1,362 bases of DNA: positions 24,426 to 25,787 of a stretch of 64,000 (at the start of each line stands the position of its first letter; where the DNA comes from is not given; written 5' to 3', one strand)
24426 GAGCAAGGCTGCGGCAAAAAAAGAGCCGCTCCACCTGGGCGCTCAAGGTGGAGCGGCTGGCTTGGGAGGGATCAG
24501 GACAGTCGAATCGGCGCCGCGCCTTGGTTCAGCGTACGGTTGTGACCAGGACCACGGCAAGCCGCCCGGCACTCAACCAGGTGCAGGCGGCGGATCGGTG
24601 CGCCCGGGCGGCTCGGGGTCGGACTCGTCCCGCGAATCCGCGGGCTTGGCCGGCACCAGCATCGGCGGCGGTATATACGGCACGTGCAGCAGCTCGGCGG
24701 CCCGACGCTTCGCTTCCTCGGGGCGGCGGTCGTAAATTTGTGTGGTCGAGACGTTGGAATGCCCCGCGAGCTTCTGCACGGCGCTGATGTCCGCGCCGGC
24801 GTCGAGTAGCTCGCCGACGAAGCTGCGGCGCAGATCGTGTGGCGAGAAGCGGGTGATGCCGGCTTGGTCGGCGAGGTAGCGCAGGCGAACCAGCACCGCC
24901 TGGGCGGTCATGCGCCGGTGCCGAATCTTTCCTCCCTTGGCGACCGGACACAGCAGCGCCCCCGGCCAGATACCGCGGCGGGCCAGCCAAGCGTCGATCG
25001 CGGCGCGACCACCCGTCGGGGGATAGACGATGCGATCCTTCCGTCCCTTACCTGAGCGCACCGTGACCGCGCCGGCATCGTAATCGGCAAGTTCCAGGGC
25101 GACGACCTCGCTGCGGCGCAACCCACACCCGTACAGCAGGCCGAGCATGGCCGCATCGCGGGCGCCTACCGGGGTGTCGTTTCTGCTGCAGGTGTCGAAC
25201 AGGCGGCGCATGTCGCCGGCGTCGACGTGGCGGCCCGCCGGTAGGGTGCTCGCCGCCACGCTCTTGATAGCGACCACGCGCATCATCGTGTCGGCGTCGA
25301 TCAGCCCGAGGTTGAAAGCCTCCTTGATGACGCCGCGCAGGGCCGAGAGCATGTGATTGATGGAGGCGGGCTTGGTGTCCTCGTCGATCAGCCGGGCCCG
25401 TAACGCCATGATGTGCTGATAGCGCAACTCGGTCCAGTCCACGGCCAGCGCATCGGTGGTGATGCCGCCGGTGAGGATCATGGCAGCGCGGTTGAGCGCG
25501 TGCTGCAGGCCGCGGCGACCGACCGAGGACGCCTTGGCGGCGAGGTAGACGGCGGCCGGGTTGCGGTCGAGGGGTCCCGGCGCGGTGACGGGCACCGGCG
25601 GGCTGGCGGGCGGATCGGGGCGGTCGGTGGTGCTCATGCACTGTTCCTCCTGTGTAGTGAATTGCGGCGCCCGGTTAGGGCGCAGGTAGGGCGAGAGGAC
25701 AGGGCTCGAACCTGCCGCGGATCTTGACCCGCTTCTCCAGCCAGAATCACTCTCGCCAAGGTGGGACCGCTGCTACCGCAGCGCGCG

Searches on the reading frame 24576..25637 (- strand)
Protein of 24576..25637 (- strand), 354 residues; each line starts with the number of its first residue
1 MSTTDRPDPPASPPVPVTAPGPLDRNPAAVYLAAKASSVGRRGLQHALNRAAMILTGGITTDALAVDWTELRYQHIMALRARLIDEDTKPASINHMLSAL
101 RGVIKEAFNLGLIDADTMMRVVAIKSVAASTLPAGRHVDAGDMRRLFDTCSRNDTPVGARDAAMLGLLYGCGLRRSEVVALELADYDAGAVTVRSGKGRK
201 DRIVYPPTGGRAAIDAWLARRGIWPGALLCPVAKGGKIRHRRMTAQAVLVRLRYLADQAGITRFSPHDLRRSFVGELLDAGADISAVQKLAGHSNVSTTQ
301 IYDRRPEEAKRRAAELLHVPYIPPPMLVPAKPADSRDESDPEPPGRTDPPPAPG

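Call 40: search_protein_families(library=ncbifam, max_evalue=0.001, proteins=[window:24576-25637:-])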
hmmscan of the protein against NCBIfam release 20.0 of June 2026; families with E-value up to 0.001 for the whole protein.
window:24576-25637:- (354 aa): 9 families
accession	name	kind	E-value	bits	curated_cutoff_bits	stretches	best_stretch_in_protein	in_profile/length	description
TIGR02224.1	recomb_XerC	equivalog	2.5e-43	148.5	335.15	1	63-303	36-275/295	tyrosine recombinase XerC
NF001399.0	PRK00283.1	subfamily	1.4e-41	142.7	279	1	65-307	45-285/300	tyrosine recombinase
TIGR02225.1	recomb_XerD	equivalog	3.4e-35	121.8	329.6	1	67-303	37-272/290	site-specific tyrosine recombinase XerD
NF040815.2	recomb_XerA_Arch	equivalog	2.1e-29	102.9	220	1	140-304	99-253/263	site-specific tyrosine recombinase/integron integrase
TIGR02249.1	integrase_gron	subfamily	1.4e-22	80.5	265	2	234-303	228-298/315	integron integrase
NF002331.0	PRK01287.1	subfamily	1.4e-22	80.1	371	1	153-304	156-311/365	site-specific tyrosine recombinase XerC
NF011946.0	PRK15417.1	equivalog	4e-19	69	435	2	234-304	243-314/337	integron integrase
NF003462.0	PRK05084.1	equivalog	8.7e-13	47.7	267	1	159-315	195-354/360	tyrosine recombinase XerS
NF007371.0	PRK09871.1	subfamily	1.7e-09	37.5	222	1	155-302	22-171/198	tyrosine-type DNA invertase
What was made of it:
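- On Xer/dif-type core recombination site: No xerC or xerD equivalog is in the window. intF scores 148 bits against the XerC cut-off of 335 (call 40).
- On Integron: Integron-integrase models score 80 and 69 bits against cut-offs of 265 and 435, and only for intF, which is 12.5 kb away (call 40).
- No IntI-type integrase is present: the integron model scores 80 bits against a cut-off of 265 (call 40).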
